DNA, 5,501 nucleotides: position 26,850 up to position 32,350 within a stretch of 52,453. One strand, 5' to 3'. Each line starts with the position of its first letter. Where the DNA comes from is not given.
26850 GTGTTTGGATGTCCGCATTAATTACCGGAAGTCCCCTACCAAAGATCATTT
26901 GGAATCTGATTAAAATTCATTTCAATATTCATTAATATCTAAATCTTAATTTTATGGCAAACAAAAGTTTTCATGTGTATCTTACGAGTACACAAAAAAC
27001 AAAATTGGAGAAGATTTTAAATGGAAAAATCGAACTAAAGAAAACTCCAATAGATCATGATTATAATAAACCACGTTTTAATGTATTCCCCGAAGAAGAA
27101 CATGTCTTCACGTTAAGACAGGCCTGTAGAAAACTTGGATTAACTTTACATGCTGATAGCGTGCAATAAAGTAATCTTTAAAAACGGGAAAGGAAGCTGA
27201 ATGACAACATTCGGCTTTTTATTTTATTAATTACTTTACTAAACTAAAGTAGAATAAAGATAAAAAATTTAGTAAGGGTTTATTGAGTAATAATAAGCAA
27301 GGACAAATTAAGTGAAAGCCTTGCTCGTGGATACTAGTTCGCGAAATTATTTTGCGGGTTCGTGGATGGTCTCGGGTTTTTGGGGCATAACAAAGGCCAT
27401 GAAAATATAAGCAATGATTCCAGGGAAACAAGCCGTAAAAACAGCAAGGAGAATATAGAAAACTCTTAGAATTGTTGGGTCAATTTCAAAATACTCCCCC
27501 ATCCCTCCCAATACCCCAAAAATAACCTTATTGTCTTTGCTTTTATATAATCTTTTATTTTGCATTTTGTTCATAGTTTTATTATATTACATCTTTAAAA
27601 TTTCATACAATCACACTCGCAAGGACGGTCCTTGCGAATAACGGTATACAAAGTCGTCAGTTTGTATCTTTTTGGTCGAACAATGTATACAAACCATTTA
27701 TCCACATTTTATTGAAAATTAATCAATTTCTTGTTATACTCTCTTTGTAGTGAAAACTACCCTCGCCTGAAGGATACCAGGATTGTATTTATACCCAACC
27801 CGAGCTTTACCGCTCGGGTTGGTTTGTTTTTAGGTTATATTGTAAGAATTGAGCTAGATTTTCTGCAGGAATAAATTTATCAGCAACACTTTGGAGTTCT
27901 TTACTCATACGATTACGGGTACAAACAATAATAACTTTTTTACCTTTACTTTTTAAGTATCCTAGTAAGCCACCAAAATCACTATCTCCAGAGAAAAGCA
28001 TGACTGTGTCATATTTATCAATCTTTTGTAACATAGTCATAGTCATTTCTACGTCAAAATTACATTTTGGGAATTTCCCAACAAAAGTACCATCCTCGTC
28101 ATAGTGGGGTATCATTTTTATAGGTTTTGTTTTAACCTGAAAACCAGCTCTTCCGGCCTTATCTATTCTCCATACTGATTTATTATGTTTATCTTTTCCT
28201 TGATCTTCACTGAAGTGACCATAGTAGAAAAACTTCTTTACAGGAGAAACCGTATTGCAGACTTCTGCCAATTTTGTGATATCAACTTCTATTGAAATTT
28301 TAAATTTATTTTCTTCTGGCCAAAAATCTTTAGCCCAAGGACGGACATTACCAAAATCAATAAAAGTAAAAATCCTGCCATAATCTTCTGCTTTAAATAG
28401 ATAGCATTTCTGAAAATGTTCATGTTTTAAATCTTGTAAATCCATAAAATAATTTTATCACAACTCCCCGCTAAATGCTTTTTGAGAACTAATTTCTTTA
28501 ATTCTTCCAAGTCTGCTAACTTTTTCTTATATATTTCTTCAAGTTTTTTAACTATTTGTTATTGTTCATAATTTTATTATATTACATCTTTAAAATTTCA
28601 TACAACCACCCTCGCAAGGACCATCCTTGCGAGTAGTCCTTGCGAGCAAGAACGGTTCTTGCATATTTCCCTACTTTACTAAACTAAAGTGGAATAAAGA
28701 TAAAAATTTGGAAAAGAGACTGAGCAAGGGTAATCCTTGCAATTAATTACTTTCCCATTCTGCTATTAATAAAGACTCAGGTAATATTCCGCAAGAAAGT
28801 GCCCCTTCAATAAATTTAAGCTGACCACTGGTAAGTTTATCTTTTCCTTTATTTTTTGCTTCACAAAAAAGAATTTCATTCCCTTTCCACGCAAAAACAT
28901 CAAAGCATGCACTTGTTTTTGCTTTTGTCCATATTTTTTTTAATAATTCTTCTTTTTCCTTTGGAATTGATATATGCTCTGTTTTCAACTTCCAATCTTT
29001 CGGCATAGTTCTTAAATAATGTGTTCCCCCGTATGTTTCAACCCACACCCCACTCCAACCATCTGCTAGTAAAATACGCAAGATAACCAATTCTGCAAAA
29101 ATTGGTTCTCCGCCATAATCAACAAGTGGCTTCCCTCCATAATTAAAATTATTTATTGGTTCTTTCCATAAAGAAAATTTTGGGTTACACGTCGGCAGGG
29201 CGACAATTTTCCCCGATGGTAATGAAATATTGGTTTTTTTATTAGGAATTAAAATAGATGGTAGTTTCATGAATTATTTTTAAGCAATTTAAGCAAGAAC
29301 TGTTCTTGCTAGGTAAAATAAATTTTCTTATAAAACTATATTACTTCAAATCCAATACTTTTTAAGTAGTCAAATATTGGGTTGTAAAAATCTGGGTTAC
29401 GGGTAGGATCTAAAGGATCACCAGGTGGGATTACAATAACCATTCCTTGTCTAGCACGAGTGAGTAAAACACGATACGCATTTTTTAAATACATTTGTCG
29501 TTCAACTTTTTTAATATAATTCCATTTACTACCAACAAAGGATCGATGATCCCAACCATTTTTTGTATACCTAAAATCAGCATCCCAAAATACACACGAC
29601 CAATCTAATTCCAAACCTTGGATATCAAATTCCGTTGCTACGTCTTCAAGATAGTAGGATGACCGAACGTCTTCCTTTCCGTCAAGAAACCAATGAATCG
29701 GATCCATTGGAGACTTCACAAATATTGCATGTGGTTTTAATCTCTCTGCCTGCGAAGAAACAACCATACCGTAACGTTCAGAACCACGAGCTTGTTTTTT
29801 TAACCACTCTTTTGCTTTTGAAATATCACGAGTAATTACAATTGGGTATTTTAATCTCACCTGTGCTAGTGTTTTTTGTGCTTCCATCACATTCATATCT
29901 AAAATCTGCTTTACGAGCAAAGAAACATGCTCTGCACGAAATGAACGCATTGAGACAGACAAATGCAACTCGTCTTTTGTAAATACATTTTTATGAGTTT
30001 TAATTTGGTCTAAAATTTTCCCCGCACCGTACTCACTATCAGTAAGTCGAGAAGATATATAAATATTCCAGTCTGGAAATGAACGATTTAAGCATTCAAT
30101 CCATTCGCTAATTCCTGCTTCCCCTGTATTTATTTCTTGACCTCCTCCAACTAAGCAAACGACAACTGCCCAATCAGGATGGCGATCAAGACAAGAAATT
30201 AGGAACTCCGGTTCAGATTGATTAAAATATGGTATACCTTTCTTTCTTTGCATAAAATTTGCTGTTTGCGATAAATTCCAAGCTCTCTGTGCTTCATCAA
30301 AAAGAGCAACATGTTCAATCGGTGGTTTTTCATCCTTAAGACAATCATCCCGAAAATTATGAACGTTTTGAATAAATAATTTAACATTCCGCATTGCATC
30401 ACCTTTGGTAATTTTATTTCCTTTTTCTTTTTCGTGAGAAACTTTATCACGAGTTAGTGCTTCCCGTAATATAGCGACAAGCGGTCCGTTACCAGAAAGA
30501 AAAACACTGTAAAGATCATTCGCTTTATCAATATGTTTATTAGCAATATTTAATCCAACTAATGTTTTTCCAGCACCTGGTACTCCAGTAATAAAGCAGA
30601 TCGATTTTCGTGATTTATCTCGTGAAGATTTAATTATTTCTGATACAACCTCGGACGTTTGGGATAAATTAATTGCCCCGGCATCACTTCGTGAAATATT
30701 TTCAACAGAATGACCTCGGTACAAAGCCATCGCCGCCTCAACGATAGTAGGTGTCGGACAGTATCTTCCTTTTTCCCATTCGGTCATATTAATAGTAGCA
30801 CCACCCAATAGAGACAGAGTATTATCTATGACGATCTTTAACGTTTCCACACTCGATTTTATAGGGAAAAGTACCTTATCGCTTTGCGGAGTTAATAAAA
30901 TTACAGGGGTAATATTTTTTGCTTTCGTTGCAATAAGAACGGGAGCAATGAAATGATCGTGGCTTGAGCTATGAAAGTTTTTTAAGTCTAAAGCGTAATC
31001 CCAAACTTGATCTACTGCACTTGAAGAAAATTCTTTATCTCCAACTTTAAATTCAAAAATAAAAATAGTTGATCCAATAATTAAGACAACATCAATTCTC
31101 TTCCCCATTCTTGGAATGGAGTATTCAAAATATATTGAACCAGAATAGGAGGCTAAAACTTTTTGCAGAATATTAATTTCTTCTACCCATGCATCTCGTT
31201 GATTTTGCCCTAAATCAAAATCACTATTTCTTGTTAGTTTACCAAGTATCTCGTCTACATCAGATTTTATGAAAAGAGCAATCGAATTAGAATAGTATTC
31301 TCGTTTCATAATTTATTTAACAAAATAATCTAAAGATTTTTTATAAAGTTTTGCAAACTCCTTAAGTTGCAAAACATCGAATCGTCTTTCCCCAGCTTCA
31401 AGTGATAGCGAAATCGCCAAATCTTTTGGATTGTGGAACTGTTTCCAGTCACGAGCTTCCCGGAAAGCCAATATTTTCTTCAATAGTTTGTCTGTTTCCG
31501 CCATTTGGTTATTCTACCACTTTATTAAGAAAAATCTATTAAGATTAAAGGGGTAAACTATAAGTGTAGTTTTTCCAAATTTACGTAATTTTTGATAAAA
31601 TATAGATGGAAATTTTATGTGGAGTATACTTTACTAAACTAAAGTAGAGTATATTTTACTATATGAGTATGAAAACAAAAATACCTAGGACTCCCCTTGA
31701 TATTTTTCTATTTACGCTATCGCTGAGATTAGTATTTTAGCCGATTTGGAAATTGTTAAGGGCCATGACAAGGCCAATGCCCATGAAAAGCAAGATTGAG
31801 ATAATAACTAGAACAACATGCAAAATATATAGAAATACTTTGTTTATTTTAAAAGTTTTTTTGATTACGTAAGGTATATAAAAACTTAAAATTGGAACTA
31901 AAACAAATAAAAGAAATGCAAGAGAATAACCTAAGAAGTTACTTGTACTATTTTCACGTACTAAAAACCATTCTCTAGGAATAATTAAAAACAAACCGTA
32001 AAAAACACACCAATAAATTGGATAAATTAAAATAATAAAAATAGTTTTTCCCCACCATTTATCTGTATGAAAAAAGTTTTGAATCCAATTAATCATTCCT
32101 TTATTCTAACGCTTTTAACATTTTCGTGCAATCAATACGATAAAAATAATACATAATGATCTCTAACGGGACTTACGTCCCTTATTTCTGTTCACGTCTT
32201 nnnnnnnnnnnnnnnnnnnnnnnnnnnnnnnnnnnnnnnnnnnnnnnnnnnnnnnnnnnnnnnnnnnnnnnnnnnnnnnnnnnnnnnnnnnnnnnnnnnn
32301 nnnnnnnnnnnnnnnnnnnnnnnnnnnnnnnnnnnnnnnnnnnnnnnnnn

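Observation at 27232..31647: Repeat-bounded accessory island: NYN RNase-like plus VRR-NUC-like nuclease plus DUF2075/Schlafen-type ATPase plus MazG/HTH remnant (candidate defence locus)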

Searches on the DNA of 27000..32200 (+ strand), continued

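Call 92: search_with_rna_model(model_id=R1, sources=[window, L034, L035, L036, L037, L038, L039, L040, L041, L042, L043, L044, L045, L046, L047, L048, L049, L050, L051, L052, L053, L054, L055, L056, L057, L058, L059, L060, L061, L062, L063, L064, L065, L066, L067, L068, L069, L070, L071, L072, L073, L074, L075, L076, L077, L078, L079, L080, L081, L082, L083, L084, L085, L086, L087, L088, L089, L090, L091, L092, L093, L094, L095, L096, L097, L098, L099, L100, L101, L102, L103, L104, L105, L106, L107, L108, L109, L110, L111, L112, L113, L001, L005, L006, L007, L010, L011, L015, L018, L019, L022, L025, L026, L029, L115, L117, L119, L121, L122, L114], max_evalue=1, make_alignment=true)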
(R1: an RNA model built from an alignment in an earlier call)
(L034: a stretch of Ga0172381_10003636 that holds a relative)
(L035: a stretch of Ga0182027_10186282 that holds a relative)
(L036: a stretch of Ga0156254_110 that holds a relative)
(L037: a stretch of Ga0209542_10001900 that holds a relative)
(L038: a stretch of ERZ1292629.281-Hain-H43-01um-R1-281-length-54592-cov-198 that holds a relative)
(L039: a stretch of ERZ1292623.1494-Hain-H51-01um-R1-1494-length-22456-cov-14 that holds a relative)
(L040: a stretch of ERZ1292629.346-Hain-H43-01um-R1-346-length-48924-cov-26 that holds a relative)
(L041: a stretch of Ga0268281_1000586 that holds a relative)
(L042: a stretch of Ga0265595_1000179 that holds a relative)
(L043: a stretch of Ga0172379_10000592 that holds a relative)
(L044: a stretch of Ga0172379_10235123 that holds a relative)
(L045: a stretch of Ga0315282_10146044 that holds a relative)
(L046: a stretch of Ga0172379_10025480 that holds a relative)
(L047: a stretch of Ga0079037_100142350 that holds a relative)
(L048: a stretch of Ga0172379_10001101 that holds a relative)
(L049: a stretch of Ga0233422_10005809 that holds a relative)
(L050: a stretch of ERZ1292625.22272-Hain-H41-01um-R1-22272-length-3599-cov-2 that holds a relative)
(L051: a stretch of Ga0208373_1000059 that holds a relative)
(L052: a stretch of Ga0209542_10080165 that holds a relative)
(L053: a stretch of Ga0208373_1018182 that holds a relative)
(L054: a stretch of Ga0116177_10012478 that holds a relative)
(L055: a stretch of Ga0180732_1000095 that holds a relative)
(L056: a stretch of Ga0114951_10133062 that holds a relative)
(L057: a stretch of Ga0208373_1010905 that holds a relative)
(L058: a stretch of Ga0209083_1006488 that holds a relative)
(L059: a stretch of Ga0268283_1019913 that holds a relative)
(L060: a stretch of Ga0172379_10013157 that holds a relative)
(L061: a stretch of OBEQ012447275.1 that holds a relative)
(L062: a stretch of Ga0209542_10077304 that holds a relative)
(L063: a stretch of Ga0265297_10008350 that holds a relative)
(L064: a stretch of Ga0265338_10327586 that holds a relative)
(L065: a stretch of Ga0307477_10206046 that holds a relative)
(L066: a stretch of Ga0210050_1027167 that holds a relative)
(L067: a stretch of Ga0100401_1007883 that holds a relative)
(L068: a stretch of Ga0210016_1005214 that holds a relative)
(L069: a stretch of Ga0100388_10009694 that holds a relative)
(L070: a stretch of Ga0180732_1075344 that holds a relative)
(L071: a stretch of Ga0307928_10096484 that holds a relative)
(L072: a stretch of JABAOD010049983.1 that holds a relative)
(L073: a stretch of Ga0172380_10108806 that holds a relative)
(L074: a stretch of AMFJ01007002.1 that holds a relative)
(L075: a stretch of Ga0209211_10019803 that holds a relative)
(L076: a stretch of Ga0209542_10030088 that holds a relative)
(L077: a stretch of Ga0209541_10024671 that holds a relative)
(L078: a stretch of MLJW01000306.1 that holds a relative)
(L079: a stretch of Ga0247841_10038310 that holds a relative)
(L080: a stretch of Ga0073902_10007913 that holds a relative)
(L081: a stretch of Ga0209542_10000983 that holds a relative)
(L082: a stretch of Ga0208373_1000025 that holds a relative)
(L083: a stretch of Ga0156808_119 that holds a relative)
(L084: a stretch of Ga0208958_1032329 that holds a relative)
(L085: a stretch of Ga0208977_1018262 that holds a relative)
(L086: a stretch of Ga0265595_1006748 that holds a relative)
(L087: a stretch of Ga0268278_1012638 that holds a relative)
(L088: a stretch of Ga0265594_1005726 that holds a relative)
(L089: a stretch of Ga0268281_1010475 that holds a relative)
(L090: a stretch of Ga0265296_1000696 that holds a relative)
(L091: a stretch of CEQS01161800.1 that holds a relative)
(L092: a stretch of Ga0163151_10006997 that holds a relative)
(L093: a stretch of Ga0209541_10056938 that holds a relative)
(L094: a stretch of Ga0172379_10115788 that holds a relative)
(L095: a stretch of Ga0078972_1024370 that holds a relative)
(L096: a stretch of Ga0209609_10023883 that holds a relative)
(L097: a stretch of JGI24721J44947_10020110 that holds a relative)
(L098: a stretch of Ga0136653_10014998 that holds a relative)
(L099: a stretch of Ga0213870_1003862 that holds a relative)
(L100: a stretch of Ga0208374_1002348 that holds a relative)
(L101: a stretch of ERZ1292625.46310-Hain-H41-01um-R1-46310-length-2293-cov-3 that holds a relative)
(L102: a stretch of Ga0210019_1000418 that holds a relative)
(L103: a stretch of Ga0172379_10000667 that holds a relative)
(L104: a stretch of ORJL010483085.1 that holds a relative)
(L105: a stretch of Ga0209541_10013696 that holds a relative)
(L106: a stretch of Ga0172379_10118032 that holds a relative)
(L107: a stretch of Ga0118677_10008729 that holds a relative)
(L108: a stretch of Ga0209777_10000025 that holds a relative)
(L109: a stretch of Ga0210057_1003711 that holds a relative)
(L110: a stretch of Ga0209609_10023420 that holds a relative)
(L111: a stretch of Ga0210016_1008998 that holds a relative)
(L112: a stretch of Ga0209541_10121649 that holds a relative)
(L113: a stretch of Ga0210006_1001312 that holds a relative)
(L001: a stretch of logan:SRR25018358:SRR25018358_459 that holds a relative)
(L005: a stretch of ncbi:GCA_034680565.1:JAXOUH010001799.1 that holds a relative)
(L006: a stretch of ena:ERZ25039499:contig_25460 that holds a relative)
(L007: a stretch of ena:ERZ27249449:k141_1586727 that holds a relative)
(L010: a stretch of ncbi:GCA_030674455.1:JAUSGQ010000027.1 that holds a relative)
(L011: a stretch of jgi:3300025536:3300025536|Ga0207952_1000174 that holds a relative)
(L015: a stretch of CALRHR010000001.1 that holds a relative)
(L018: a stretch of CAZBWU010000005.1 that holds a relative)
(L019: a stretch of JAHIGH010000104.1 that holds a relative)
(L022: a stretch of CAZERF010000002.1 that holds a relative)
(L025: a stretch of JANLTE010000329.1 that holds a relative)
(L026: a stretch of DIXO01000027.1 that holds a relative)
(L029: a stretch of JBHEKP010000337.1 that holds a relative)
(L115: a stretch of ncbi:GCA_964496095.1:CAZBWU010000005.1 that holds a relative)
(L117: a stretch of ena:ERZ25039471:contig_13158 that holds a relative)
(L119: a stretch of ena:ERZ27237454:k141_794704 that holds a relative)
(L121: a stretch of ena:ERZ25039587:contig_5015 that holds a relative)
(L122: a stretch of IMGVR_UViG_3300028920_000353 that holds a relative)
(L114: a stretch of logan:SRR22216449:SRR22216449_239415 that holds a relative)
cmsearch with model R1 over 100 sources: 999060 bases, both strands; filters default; matches with E-value up to 1: 43.
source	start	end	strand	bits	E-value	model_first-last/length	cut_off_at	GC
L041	1977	2030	-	84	1.9e-19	1-54/54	no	0.43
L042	10636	10689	-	84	1.9e-19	1-54/54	no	0.43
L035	692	745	-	83.4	2.7e-19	1-54/54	no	0.43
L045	847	900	-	83.2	3.2e-19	1-54/54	no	0.48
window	27745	27798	+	82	6.7e-19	1-54/54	no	0.41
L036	1891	1944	-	81.3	9.9e-19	1-54/54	no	0.44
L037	10606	10659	-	81.3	9.9e-19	1-54/54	no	0.44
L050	469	522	-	79.5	3.2e-18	1-54/54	no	0.46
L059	1776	1829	-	79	4.4e-18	1-54/54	no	0.46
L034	3885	3938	-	77.8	9.2e-18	1-54/54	no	0.41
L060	6302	6355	-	77.2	1.3e-17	1-54/54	no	0.39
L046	4583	4636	-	75.7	3.3e-17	1-54/54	no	0.5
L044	1006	1059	-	75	5.2e-17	1-54/54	no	0.41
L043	10636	10689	-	73.2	1.6e-16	1-54/54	no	0.43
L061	3317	3370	-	72.6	2.3e-16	1-54/54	no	0.46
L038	715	768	-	72.2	2.9e-16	1-54/54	no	0.48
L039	7695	7748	-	72.2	2.9e-16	1-54/54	no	0.48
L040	2508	2561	-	72.2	2.9e-16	1-54/54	no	0.48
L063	7608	7661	-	69.3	1.8e-15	1-54/54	no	0.35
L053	2570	2623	-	67.6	4.9e-15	1-54/54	no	0.5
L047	1999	2052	-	67.6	5.2e-15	1-54/54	no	0.44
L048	10652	10705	-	67.5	5.4e-15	1-54/54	no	0.52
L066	2539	2592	-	66.8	8.2e-15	1-54/54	no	0.52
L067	1408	1461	-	66.8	8.2e-15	1-54/54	no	0.52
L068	1629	1682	-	66.8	8.2e-15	1-54/54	no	0.52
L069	3748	3801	-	66.8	8.2e-15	1-54/54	no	0.52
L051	10647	10701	-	64.2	4.1e-14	1-54/54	no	0.49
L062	3054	3107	-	60.9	3.1e-13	1-54/54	no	0.52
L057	3175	3230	-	60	5.5e-13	1-54/54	no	0.48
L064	980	1035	-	58.7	1.2e-12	1-54/54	no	0.38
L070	658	713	-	58.2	1.7e-12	1-54/54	no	0.48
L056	1146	1201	-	58.1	1.8e-12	1-54/54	no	0.52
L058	6688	6743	-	58.1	1.8e-12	1-54/54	no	0.52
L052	2244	2298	-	58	1.9e-12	1-54/54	no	0.49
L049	1053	1108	-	52.6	5.5e-11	1-54/54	no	0.5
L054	3161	3216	-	43.7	1.3e-08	1-54/54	no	0.41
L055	10655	10710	-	37.6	5.8e-07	1-54/54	no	0.43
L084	990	1046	-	22.1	0.009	1-54/54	no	0.58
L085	686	742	-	22.1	0.009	1-54/54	no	0.58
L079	845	901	-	19.6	0.042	1-54/54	no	0.58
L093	762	818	-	19.5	0.046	1-54/54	no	0.54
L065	293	326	-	19.3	0.051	1-54/54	no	0.41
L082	18982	19033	+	16.7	0.26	1-54/54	no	0.42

Alignment A6: 43 matches aligned to the model, 81 columns, each read 5' to 3' on its own strand. Consensus structure (alignment columns), stored with it:
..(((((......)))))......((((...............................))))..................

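Call 104: search_dna_similar(query=window:27690-27835:+, collection=phages, mode=distant, max_evalue=0.01, max_rows=5)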
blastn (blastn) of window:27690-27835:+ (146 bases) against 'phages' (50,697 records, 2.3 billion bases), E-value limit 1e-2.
No match.

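Call 105: search_dna_similar(query=window:27690-27835:+, collection=plasmids, mode=distant, max_evalue=0.01, max_rows=5)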
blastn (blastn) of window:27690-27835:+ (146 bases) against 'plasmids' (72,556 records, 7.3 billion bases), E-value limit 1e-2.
No match.

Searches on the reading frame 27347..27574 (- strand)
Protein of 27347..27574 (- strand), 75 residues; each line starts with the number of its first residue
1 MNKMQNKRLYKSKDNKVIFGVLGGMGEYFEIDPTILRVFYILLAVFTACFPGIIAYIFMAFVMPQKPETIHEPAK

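Call 4: search_protein_families(library=pfam, proteins=[window:27347-27574:-], max_evalue=0.1)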
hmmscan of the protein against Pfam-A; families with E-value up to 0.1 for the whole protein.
window:27347-27574:- (75 aa): 2 families
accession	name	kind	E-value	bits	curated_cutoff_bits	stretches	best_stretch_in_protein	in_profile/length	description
PF04024.17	PspC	-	5.1e-22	77.9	25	1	7-66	1-58/58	PspC domain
PF19942.4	DUF6404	-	0.013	16.3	27.6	1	2-65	12-73/115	Family of unknown function (DUF6404)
